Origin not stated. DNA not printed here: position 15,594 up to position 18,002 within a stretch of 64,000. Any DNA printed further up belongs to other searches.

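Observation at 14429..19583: Orphan short glycyl-radical-enzyme operon: SASA-type esterase -> 702-aa GRE -> activase -> CMD/AhpD-like protein, with divergent AraC regulator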

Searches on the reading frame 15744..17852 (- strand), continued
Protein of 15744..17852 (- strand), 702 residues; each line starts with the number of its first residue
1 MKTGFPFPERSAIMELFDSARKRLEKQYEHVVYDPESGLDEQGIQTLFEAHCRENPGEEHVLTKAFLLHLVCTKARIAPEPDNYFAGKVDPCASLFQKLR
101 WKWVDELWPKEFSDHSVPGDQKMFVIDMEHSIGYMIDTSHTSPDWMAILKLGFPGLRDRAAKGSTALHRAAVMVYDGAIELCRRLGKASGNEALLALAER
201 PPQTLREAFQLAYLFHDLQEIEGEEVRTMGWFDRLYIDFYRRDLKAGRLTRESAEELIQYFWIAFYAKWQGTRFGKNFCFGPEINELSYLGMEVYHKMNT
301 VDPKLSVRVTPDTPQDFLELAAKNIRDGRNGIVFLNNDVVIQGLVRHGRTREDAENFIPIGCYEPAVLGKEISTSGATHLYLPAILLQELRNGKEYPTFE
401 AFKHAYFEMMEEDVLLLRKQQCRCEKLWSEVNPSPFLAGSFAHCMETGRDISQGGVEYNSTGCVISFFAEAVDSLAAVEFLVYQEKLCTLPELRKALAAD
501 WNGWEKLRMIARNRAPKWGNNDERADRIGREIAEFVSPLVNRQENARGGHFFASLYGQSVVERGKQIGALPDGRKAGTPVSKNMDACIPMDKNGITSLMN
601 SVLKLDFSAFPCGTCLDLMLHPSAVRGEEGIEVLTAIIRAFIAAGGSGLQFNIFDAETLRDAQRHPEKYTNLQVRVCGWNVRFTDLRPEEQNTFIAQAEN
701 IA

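Call 40: predict_structure(alignment_id=A1)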
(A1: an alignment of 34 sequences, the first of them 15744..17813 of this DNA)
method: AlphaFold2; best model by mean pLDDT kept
length: 689 residues; sequences in the alignment: 34
mean_pLDDT: 93.0   pTM: 0.92
mean pLDDT of the five models: 93.0, 93.0, 92.7, 91.4, 91.3
residues with pLDDT >= 90: 552; 70-90: 120; 50-70: 12; < 50: 5
segments of 3 or more residues with pLDDT < 50: 573-577
pLDDT, mean of each block of 10 residues (from residue 1): 92 91 97 98 97 98 95 93 96 94 88 94 88 98 98 98 99 97 98 98 94 92 98 97 96 87 89 98 89 94 97 90 96 97 89 93 91 95 97 98 98 95 97 97 96 93 98 98 98 96 91 97 98 96 87 94 86 50 86 94 87 92 94 90 91 89 76 89 78
secondary structure, 60 per line:
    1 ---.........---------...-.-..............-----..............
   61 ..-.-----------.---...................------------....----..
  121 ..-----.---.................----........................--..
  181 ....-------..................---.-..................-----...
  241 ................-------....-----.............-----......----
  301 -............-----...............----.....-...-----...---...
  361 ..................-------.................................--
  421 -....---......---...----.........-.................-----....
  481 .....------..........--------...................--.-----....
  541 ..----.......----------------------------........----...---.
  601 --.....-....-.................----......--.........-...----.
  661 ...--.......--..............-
elements in order: H4-12 H28-41 H47-61 H80-98 E111-114 E119-122 H132-148 H153-176 H179-184 H192-209 E215-218 H219-232 H238-256 E264-267 H273-285 E291-296 H302-313 E319-323 H324-333 H338-342 E344-346 E352-354 E358-368 H369-378 H386-418 H422-425 H429-434 E445-453 H455-471 H477-485 H492-501 H510-528 E537-542 H547-553 H582-589 E603-607 H609-612 H614-630 E635-640 H643-651 E660-663 E666-669 H675-688
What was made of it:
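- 15744..17813 (-): Glycyl radical enzyme, 689 aa from Met14 (the mechanical ORF extends to 17852, 702 aa). It is a compact member of the C-Y-E / RVCGW clade. AlphaFold model pLDDT 93, pTM 0.92 (call 40).
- The model shows a complete barrel and glycyl radical domain (call 40).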

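Call 43: search_protein_families(library=pfam, proteins=[L044:7677-9815:+, L014:4545-5339:+, L031:11650-12456:+, L031:12821-13996:+, L031:14000-14869:+, L042:6759-7736:+, L072:4619-5167:+, L029:2538-3326:+, L029:3345-6314:+, L029:6251-7318:+], max_evalue=0.01)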
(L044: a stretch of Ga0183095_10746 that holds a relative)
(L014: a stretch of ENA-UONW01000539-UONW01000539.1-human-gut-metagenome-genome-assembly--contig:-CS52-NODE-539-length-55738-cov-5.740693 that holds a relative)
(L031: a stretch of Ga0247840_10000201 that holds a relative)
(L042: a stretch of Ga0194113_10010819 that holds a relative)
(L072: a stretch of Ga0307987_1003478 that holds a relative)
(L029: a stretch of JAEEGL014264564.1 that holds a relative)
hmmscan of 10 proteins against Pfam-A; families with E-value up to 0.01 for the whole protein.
L044:7677-9815:+ (713 aa): 0 families

L014:4545-5339:+ (265 aa): 2 families
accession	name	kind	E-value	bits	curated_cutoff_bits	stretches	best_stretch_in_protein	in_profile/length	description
PF07963.17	N_methyl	-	4.4e-08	32.8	21.2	1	19-43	3-27/27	Prokaryotic N-terminal methylation motif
PF07596.16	SBP_bac_10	-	3.4e-05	24.5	23.3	1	48-134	2-102/268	Protein of unknown function (DUF1559)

L031:11650-12456:+ (269 aa): 5 families
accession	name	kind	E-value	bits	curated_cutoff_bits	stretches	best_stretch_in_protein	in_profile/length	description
PF00106.31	adh_short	-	9e-53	179.1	26.6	1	25-215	1-192/195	short chain dehydrogenase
PF13561.12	adh_short_C2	-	3.8e-51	174.4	27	1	33-267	5-236/236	Enoyl-(Acyl carrier protein) reductase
PF08659.16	KR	-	4.8e-13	49.9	22.6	1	28-187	4-164/180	KR domain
PF01370.27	Epimerase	-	0.00012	22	20.9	1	28-166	2-122/240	NAD dependent epimerase/dehydratase family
PF13685.12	Fe-ADH_2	-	0.0052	17.2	28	0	126-177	58-109/149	Iron-containing alcohol dehydrogenase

L031:12821-13996:+ (392 aa): 1 family
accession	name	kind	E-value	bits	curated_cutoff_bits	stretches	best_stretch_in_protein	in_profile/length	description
PF01208.23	URO-D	-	7.1e-23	81.6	23.9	1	141-387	96-345/346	Uroporphyrinogen decarboxylase (URO-D)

L031:14000-14869:+ (290 aa): 8 families
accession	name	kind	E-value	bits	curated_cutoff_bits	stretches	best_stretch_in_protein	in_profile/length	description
PF01370.27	Epimerase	-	2e-26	93.3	20.9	1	11-225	2-235/240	NAD dependent epimerase/dehydratase family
PF01073.25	3Beta_HSD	-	1.5e-18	67.3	22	1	11-176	1-182/280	3-beta hydroxysteroid dehydrogenase/isomerase family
PF16363.11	GDP_Man_Dehyd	-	1.1e-14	55.1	27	1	12-172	2-180/332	GDP-mannose 4,6 dehydratase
PF13460.12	NAD_binding_10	-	1.2e-10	42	27.2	1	14-115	1-101/184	NAD(P)H-binding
PF02719.21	Polysacc_synt_2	-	1.1e-08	35.1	20.2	1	11-112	2-128/293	Polysaccharide biosynthesis protein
PF07993.18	NAD_binding_4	-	9.7e-07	28.6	20.1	1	41-187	59-216/258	Male sterility protein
PF04321.23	RmlD_sub_bind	-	7e-05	22.5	27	1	8-180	1-156/287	RmlD substrate binding domain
PF08659.16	KR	-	0.007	16.7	22.6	0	11-41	4-34/180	KR domain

L042:6759-7736:+ (326 aa): 4 families
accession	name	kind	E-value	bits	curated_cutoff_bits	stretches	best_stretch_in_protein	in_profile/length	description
PF00456.26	Transketolase_N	-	1.7e-37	129.6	22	1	66-301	9-257/334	Transketolase, thiamine diphosphate binding domain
PF13292.11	DXP_synthase_N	-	0.0002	21.2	21.2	1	170-228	114-172/274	1-deoxy-D-xylulose-5-phosphate synthase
PF02775.26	TPP_enzyme_C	-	0.00029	21.1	21.9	1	166-237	27-93/151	Thiamine pyrophosphate enzyme, C-terminal TPP binding domain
PF00676.26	E1_dh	-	0.0012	18.3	22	1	167-267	101-201/300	Dehydrogenase E1 component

L072:4619-5167:+ (183 aa): 1 family
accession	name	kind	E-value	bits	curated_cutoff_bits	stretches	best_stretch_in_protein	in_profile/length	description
PF05635.17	23S_rRNA_IVP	-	5e-32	110.7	33.8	1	68-172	1-105/106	23S rRNA-intervening sequence protein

L029:2538-3326:+ (263 aa): 2 families
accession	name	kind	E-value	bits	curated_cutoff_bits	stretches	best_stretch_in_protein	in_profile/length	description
PF07963.17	N_methyl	-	6e-05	22.9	21.2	1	22-42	7-27/27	Prokaryotic N-terminal methylation motif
PF07596.16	SBP_bac_10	-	0.00051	20.6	23.3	0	47-66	2-21/268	Protein of unknown function (DUF1559)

L029:3345-6314:+ (990 aa): 1 family
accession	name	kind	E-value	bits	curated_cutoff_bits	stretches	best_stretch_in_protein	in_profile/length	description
PF16011.10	CBM9_2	-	0.0058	16.8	25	0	261-328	42-105/199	Carbohydrate-binding family 9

L029:6251-7318:+ (356 aa): 1 family
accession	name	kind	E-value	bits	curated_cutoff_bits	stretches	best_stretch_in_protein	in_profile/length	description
PF04041.19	Glyco_hydro_130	-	5.9e-40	137.6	26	1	53-353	30-319/320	beta-1,4-mannooligosaccharide phosphorylase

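Call 44: fold_search(model_id=the predicted structure, library=pdb)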
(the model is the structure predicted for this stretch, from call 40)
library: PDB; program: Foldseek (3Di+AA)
matches with E <= 10: 170; with E <= 0.001: 73
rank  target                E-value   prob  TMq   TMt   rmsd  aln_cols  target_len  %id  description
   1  1r8w_A                4.8e-39  1.00  0.85  0.75   6.1       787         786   25  Native structure of the B12-independent glycerol dehydratase from clostridium butyricum (released 2004-06-01)
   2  8yjo_A                8.1e-39  1.00  0.86  0.78   5.6       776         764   23  Structure of E. coli glycyl radical enzyme PflD with bound malonate (released 2024-10-02)
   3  8iof_C                4.0e-38  1.00  0.85  0.75   4.8       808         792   22  Crystal structure of N-methyl-Cis-4-hydroxy-D-proline dehydratase in Clostridium sp. FS41 (released 2024-03-27)
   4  8iof_A                4.2e-38  1.00  0.85  0.74   5.1       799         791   22  Crystal structure of N-methyl-Cis-4-hydroxy-D-proline dehydratase in Clostridium sp. FS41 (released 2024-03-27)
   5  5i2g_A                1.0e-37  1.00  0.85  0.74   4.9       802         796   25  1,2-propanediol Dehydration in Roseburia inulinivorans; Structural Basis for Substrate and Enantiomer Selectivity (released 2016-06-01)
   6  8id0                  1.5e-37  1.00  0.88  0.79   4.4       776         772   21  Crystal structure of PflD bound to 1,5-anhydromannitol-6-phosphate in Streptococcus dysgalactiae subsp. equisimilis (released 2024-10-02)
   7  2f3o_A                2.4e-37  1.00  0.86  0.77   4.3       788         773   24  Crystal Structure of a glycyl radical enzyme from Archaeoglobus fulgidus (released 2006-03-07)
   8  6vue_B                3.6e-37  1.00  0.86  0.74   4.6       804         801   22  wild-type choline TMA lyase in complex with 1-methyl-1,2,3,6-tetrahydropyridin-3-ol (released 2020-11-04)
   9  5fau_B                4.2e-37  1.00  0.85  0.74   4.6       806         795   22  wild-type choline TMA lyase in complex with choline (released 2016-09-28)
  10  5fau_A                4.2e-37  1.00  0.84  0.74   4.5       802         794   23  wild-type choline TMA lyase in complex with choline (released 2016-09-28)
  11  9r0v_C                4.8e-37  1.00  0.86  0.75   4.4       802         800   22  CutC IN COMPLEX WITH Inhibitor (released 2026-02-11)
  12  5faw_A                4.8e-37  1.00  0.82  0.71   7.2       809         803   22  T502A mutant of choline TMA-lyase (released 2016-09-28)
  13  9rcq_A                5.1e-37  1.00  0.85  0.73   4.6       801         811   23  1,2-propanediol dehydratase with no ligand additives (released 2025-06-11)
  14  5i2a_A                5.3e-37  1.00  0.86  0.71   4.6       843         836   22  1,2-propanediol Dehydration in Roseburia inulinivorans; Structural Basis for Substrate and Enantiomer Selectivity (released 2016-06-01)
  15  5fay_A                5.8e-37  1.00  0.85  0.73   4.7       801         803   22  Y208F mutant of choline TMA-lyase (released 2016-09-28)
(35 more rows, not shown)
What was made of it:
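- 15744..17813 (-): TM 0.85 to solved GREs at 21-25% identity (call 44).
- On Glycyl radical enzyme superfamily (PFL-like): The model has the barrel and glycyl radical domain; TM 0.85 to solved GREs (calls 40, 44).
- On HypD, CutC, HpsG/HpfG, PflD-type, HPAD, IAD equivalogs: 18-25% identity to the solved structures (call 44).
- The model is confident (pLDDT 93) and matches GRE eliminases and isomerases with TM 0.85 (calls 40, 44). PflD is the second-best fold match (call 44). Identity is 21-23% (call 44).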

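Call 62: search_protein_representatives(protein=window:15744-17813:-)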
Query: 689 residues. Proteins with E-value up to 0.001 (for the whole library): 5719; up to 1e-10: 3239; up to 1e-30: 1605. The best 150 are listed.
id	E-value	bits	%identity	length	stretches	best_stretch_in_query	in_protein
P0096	5.4e-246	834.8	54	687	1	4-687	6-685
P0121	9.0e-221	751.4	64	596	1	1-512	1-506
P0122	8.5e-194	662.3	48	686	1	4-685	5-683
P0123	1.1e-179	615.6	46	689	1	2-684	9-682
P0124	4.2e-168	577.4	62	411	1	279-687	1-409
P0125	2.6e-163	561.5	45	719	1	3-686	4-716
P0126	1.0e-156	539.8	45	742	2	179-688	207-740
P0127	1.3e-150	519.5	42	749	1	3-685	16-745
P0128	5.7e-147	507.5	43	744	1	4-682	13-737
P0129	8.6e-141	487.1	50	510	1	4-475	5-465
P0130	1.1e-134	467.0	39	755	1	3-685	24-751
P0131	8.4e-134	464.0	40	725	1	4-686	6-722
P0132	3.4e-129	448.8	45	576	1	156-686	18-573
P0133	7.6e-127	441.0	39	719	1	43-687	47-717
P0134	9.3e-125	434.1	39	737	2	179-688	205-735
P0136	1.1e-123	430.5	39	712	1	4-687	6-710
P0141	9.0e-116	404.4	39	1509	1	22-686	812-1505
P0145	1.1e-112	394.2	36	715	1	8-687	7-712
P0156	2.2e-107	376.7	36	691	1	12-686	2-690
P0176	6.0e-99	348.8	38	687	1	38-686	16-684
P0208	3.2e-87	310.0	35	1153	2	134-688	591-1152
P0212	1.5e-84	301.2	35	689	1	123-685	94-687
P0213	2.0e-84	300.8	35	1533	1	121-689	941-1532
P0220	2.4e-83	297.2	36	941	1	124-688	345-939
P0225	1.3e-82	294.8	37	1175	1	137-689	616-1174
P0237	1.4e-78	281.5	32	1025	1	9-688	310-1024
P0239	4.2e-78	279.9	32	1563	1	13-688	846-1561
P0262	9.0e-72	259.0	35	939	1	183-684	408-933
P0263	3.8e-71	256.9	34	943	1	186-680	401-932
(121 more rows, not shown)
